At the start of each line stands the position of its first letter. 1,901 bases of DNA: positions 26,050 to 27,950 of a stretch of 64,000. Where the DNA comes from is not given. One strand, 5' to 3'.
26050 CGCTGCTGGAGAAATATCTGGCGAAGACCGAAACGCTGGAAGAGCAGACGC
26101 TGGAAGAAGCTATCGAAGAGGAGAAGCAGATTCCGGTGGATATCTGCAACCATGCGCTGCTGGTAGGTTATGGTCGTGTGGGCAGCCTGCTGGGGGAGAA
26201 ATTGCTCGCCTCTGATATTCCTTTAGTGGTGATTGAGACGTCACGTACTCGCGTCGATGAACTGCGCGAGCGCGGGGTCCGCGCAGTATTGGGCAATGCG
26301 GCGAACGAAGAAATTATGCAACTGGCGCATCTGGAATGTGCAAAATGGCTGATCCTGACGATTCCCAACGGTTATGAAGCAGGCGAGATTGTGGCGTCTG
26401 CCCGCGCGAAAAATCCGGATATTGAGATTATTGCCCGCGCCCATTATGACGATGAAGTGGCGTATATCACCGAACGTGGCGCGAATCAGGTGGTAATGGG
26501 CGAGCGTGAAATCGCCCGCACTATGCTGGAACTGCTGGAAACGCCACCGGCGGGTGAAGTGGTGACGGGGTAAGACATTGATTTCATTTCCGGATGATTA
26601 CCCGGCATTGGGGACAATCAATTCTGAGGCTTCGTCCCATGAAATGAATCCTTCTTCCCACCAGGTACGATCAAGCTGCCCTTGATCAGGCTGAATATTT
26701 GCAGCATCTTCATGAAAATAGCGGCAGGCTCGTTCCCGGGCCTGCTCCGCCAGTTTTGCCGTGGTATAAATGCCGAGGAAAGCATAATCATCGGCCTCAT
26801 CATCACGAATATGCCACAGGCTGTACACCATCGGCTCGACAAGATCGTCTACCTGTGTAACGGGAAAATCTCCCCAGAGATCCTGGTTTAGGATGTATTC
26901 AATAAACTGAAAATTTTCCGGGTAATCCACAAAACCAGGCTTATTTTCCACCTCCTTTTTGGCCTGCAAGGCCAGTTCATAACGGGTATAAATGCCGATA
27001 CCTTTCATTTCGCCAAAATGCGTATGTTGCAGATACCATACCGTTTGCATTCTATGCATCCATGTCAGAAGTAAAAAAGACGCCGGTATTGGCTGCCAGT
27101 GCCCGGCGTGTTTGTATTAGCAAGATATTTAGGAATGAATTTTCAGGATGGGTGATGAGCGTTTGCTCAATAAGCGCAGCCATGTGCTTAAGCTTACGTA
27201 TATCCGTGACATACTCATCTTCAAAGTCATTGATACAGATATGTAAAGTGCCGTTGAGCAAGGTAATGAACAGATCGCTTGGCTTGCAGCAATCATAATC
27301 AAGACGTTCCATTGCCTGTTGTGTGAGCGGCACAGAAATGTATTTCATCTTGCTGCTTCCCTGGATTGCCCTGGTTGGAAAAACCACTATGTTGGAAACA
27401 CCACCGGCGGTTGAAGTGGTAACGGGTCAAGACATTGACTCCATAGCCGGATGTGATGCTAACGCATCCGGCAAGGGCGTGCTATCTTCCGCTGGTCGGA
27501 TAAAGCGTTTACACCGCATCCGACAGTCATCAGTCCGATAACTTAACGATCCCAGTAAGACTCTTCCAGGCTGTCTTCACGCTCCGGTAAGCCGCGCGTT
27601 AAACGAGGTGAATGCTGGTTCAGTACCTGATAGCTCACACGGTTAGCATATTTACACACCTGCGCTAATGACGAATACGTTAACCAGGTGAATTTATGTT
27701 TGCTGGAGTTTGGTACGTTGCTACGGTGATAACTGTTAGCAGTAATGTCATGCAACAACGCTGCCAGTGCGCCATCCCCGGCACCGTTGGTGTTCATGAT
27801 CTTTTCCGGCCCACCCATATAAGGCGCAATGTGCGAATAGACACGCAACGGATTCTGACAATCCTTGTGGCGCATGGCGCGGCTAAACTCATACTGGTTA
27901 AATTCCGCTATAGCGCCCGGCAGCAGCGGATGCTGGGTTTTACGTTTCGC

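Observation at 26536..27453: Two-gene cassette between ybaL and gsk, bracketed by a 61-bp imperfect direct repeat of the ybaL 3' end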

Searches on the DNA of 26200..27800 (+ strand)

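Call 3: search_dna_similar(query=window:26200-27800:+, collection=ecoli_genomes, mode=near, max_rows=30, rows=spread)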
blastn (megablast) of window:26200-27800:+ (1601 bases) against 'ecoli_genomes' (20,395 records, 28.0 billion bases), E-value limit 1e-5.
Records with a match: 5423; places in all: 5590; records where one place covers at least 80% of the query: 2.
Genomes with a match: 5423 of 5426; with a place that covers at least 80% of the query: 2. Places per genome that has any: lowest 1, median 1, highest 2. On chromosomes: 5588 places; on plasmids: 2.
Best place of each record, by identity: >=99% 1; 95-99% 1691; 90-95% 3731.
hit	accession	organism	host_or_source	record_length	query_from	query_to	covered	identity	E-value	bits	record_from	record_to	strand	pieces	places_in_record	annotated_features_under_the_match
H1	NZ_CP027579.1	Escherichia coli strain 2013C-4282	Homo sapiens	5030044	1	1601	100%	100.0%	0e+0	2957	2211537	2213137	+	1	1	hypothetical protein (x2) | ybaL: YbaL family putative K(+) efflux transporter | gsk: inosine/guanosine kinase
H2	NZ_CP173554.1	Escherichia coli strain 98203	Homo sapiens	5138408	3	1598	41%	95.1%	9e-170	1035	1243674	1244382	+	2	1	ybaL: YbaL family putative K(+) efflux transporter | gsk: inosine/guanosine kinase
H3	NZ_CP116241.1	Escherichia coli strain 7.1994/NIST0056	avian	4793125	1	1601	41%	92.6%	7e-151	951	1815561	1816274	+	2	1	ybaL: YbaL family putative K(+) efflux transporter | gsk: inosine/guanosine kinase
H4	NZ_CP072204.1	Escherichia coli strain LWY6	feces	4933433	1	1601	41%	92.4%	3e-149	945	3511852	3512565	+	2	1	ybaL: YbaL family putative K(+) efflux transporter | gsk: inosine/guanosine kinase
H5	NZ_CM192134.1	Escherichia coli strain Ec-U14-2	Homo sapiens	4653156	1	1601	41%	92.1%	2e-167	934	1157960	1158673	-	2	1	ybaL: YbaL family putative K(+) efflux transporter | gsk: inosine/guanosine kinase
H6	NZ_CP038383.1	Escherichia coli O55:H7 strain DEC5E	Homo sapiens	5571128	1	1601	40%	95.1%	1e-163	1010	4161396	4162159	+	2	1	ybaL: YbaL family putative K(+) efflux transporter | gsk: inosine/guanosine kinase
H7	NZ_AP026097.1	Escherichia coli strain 57_142493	Homo sapiens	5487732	1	1601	40%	95.1%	1e-163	1010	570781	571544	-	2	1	ybaL: YbaL family putative K(+) efflux transporter | gsk: inosine/guanosine kinase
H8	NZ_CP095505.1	Escherichia coli strain GN02050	Homo sapiens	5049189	1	1601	40%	95.1%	3e-165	1010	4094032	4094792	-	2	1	ybaL: YbaL family putative K(+) efflux transporter | gsk: inosine/guanosine kinase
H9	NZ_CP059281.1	Escherichia coli strain C9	water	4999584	1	1601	40%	95.1%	6e-162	1009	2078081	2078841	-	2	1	ybaL: YbaL family putative K(+) efflux transporter | gsk: inosine/guanosine kinase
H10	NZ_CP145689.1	Escherichia coli strain S1-KEN-05-A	Homo sapiens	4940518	1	1601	40%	95.1%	6e-162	1009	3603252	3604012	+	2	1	ybaL: YbaL family putative K(+) efflux transporter | gsk: inosine/guanosine kinase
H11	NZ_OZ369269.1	Escherichia coli strain Esc14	not applicable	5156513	1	1601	40%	95.1%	6e-162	1009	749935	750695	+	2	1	ybaL: YbaL family putative K(+) efflux transporter | gsk: inosine/guanosine kinase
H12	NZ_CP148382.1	Escherichia coli strain Z1323HEC0016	Homo sapiens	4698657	1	1601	40%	95.0%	1e-163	1004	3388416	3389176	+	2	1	ybaL: YbaL family putative K(+) efflux transporter | gsk: inosine/guanosine kinase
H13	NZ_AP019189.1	Escherichia coli strain M217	Homo sapiens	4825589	1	1601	40%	94.8%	3e-165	999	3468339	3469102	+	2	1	ybaL: YbaL family putative K(+) efflux transporter | gsk: inosine/guanosine kinase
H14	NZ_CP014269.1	Escherichia coli B strain C3029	laboratory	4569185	1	1601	40%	94.8%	3e-165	999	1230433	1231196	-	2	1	ybaL: YbaL family putative K(+) efflux transporter | gsk: inosine/guanosine kinase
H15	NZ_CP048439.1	Escherichia coli strain NBRC 3301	human feces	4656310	1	1601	40%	94.8%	3e-165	999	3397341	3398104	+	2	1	ybaL: YbaL family putative K(+) efflux transporter | gsk: inosine/guanosine kinase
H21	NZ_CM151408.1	Escherichia coli str. K-12 substr. MG1655 strain K-12 ...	not applicable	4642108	1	1601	40%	94.8%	3e-165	999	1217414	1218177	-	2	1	ybaL: YbaL family putative K(+) efflux transporter | gsk: inosine/guanosine kinase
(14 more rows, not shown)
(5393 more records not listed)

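Call 5: get_annotated_region(hit=H1, flank=6000)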
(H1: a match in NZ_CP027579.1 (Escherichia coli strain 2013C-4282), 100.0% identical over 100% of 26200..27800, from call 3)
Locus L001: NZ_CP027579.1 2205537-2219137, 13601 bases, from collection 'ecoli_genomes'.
description: Escherichia coli strain 2013C-4282 chromosome, complete genome
organism: Escherichia coli strain 2013C-4282 (NCBI taxid 562)
replicon: chromosome; assembly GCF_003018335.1
host: Homo sapiens; source: stool; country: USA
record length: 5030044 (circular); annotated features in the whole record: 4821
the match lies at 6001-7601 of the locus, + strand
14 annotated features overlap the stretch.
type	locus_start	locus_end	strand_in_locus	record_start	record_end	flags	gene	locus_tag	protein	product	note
CDS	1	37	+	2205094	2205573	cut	ybaK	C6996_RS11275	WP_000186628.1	Cys-tRNA(Pro)/Cys-tRNA(Cys) deacylase YbaK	-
CDS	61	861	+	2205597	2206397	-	-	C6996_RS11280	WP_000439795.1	DUF6896 domain-containing protein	-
CDS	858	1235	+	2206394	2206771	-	-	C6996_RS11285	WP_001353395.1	hypothetical protein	-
CDS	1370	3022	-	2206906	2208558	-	ushA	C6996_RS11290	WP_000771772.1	bifunctional UDP-sugar hydrolase/5'-nucleotidase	-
CDS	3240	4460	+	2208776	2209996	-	fsr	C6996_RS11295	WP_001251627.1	fosmidomycin MFS transporter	-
CDS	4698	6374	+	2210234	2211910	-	ybaL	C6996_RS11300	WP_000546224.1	YbaL family putative K(+) efflux transporter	-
CDS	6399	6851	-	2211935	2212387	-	-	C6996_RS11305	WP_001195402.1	hypothetical protein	-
CDS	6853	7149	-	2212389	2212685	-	-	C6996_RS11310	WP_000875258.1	hypothetical protein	-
CDS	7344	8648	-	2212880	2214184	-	gsk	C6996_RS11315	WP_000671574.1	inosine/guanosine kinase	-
CDS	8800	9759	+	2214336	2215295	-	aes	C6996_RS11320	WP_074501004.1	acetyl esterase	-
CDS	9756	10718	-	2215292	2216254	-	hemH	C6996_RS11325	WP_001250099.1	ferrochelatase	-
CDS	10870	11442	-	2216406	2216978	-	-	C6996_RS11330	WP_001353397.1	hypothetical protein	-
CDS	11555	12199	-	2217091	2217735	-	adk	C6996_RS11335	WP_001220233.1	adenylate kinase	-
CDS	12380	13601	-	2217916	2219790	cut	htpG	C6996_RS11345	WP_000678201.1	molecular chaperone HtpG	-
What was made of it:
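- Checked: RefSeq annotates both as hypothetical proteins and starts the downstream one at 27050 (150 aa) (call 5).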

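Call 6: search_dna_similar(query=window:26597-27392:+, collection=ecoli_genomes, mode=distant, max_rows=30)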
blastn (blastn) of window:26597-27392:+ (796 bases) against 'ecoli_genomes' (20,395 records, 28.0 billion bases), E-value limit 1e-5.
Records with a match: 12; places in all: 12; records where one place covers at least 80% of the query: 2.
Genomes with a match: 12 of 5426; with a place that covers at least 80% of the query: 2. Places per genome that has any: lowest 1, median 1, highest 1. On chromosomes: 12 places; on plasmids: 0.
Best place of each record, by identity: >=99% 2; 90-95% 10.
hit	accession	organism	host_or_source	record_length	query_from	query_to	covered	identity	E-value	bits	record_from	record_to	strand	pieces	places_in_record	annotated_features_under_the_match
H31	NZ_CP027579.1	Escherichia coli strain 2013C-4282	Homo sapiens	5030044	1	796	100%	100.0%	0e+0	1436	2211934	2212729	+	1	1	hypothetical protein (x2)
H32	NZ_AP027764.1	Escherichia coli strain 2017-02-2CC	Homo sapiens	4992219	1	796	100%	99.5%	0e+0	1416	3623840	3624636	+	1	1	hypothetical protein (x2)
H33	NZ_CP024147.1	Escherichia coli strain 14EC033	clinical patient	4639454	9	495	61%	90.4%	0e+0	665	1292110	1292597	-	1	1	hypothetical protein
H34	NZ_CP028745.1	Escherichia coli strain A30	Papio cynocephalus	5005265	9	495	61%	90.4%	0e+0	665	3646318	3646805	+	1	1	hypothetical protein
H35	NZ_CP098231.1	Escherichia coli strain XJ34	bovine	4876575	9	495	61%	90.4%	0e+0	665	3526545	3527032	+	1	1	hypothetical protein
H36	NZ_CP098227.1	Escherichia coli strain XJ6-3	bovine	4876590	9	495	61%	90.4%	0e+0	665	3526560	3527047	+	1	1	hypothetical protein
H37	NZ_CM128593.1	Escherichia coli strain 100416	Homo sapiens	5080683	9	495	61%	90.4%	0e+0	665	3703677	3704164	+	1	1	hypothetical protein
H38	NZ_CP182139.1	Escherichia coli strain CUWW06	wastewater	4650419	9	495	61%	90.4%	0e+0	665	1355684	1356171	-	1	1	hypothetical protein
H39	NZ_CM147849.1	Escherichia coli strain 33F4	Calf of Bos taurus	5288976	9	495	61%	90.4%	0e+0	665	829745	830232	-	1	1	hypothetical protein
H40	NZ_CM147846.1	Escherichia coli strain 32F4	Calf of Bos taurus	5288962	9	495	61%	90.4%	0e+0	665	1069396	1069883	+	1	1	hypothetical protein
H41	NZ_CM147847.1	Escherichia coli strain 33E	farm environment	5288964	9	495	61%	90.4%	0e+0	665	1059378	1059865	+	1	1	hypothetical protein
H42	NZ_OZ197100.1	Escherichia coli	environment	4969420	9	495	61%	90.4%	0e+0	665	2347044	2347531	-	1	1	hypothetical protein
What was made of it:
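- The pair is absent from 5,414 of 5,426 complete E. coli genomes (call 6).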

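Call 7: get_annotated_region(hit=H34, flank=3000)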
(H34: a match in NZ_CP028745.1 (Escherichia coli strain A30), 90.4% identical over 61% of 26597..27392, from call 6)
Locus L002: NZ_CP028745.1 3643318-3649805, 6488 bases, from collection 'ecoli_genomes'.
description: Escherichia coli strain A30 chromosome, complete genome
organism: Escherichia coli strain A30 (NCBI taxid 562)
replicon: chromosome; assembly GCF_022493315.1
host: Papio cynocephalus; source: feces; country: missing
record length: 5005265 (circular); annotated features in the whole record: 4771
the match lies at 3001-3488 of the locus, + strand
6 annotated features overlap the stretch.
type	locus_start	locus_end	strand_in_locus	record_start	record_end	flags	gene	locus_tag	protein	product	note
CDS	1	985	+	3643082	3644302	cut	fsr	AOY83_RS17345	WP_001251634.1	fosmidomycin MFS transporter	-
CDS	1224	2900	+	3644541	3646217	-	ybaL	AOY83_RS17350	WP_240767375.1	YbaL family putative K(+) efflux transporter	-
CDS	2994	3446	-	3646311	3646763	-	-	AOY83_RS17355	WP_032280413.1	hypothetical protein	-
CDS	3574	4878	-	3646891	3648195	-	gsk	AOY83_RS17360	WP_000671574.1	inosine/guanosine kinase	-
CDS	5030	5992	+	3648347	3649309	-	aes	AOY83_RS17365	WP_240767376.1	acetyl esterase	-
CDS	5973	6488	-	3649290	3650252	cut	hemH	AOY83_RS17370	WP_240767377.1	ferrochelatase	-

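Call 8: get_annotated_region(hit=H32, flank=3000)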
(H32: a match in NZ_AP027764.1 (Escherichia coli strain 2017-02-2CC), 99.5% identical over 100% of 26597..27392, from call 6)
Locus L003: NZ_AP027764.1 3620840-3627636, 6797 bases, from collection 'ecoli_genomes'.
description: Escherichia coli strain 2017-02-2CC chromosome, complete genome
organism: Escherichia coli strain 2017-02-2CC (NCBI taxid 562)
replicon: chromosome; assembly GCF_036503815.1
host: Homo sapiens; source: feces; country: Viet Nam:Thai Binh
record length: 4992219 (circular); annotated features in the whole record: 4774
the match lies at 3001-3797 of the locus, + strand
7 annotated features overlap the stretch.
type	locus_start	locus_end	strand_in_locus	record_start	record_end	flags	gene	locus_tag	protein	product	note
CDS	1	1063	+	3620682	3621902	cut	fsr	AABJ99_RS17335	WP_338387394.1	fosmidomycin MFS transporter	-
CDS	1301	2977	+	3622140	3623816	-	ybaL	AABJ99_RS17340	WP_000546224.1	YbaL family putative K(+) efflux transporter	-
CDS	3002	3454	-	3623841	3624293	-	-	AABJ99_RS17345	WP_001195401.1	hypothetical protein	-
CDS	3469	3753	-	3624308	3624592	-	-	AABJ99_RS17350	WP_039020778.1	hypothetical protein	-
CDS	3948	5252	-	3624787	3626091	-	gsk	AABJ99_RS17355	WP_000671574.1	inosine/guanosine kinase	-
CDS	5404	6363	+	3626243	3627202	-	aes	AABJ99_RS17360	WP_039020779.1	acetyl esterase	-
CDS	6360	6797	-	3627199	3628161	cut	hemH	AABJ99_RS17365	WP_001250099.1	ferrochelatase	-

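Call 9: get_annotated_region(hit=H21, flank=500)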
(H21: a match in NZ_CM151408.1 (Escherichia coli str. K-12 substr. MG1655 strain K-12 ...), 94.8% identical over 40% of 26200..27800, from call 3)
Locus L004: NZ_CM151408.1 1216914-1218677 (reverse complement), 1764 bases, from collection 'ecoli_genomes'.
description: Escherichia coli str. K-12 substr. MG1655 strain K-12 chromosome, whole genome shotgun sequence
organism: Escherichia coli str. K-12 substr. MG1655 strain K-12 substr. MG1655 (NCBI taxid 511145)
replicon: chromosome; assembly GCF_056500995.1
host: -; source: not applicable; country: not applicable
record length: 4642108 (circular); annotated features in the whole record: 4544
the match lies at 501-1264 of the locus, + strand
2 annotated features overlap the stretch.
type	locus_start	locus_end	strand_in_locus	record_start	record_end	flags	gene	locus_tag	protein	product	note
CDS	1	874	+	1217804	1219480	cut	ybaL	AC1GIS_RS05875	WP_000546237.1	YbaL family putative K(+) efflux transporter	-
CDS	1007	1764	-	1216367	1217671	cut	gsk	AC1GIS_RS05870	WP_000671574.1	inosine/guanosine kinase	-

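Call 106: search_rna_families(source=window, start=26300, end=27800, threshold=evalue, max_evalue=1)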
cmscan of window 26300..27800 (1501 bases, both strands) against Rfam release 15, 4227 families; matches with E-value up to 1: 1.
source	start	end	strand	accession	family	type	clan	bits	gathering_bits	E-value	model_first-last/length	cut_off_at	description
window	27494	27531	+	RF02564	naRNA4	Gene; sRNA;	-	26.7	59.5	0.028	1-77/77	no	Nucleoid-associated noncoding RNA 4 (CssrE)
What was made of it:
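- Tried and rejected: Rfam found only a sub-threshold REP-derived naRNA4 match (call 106).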
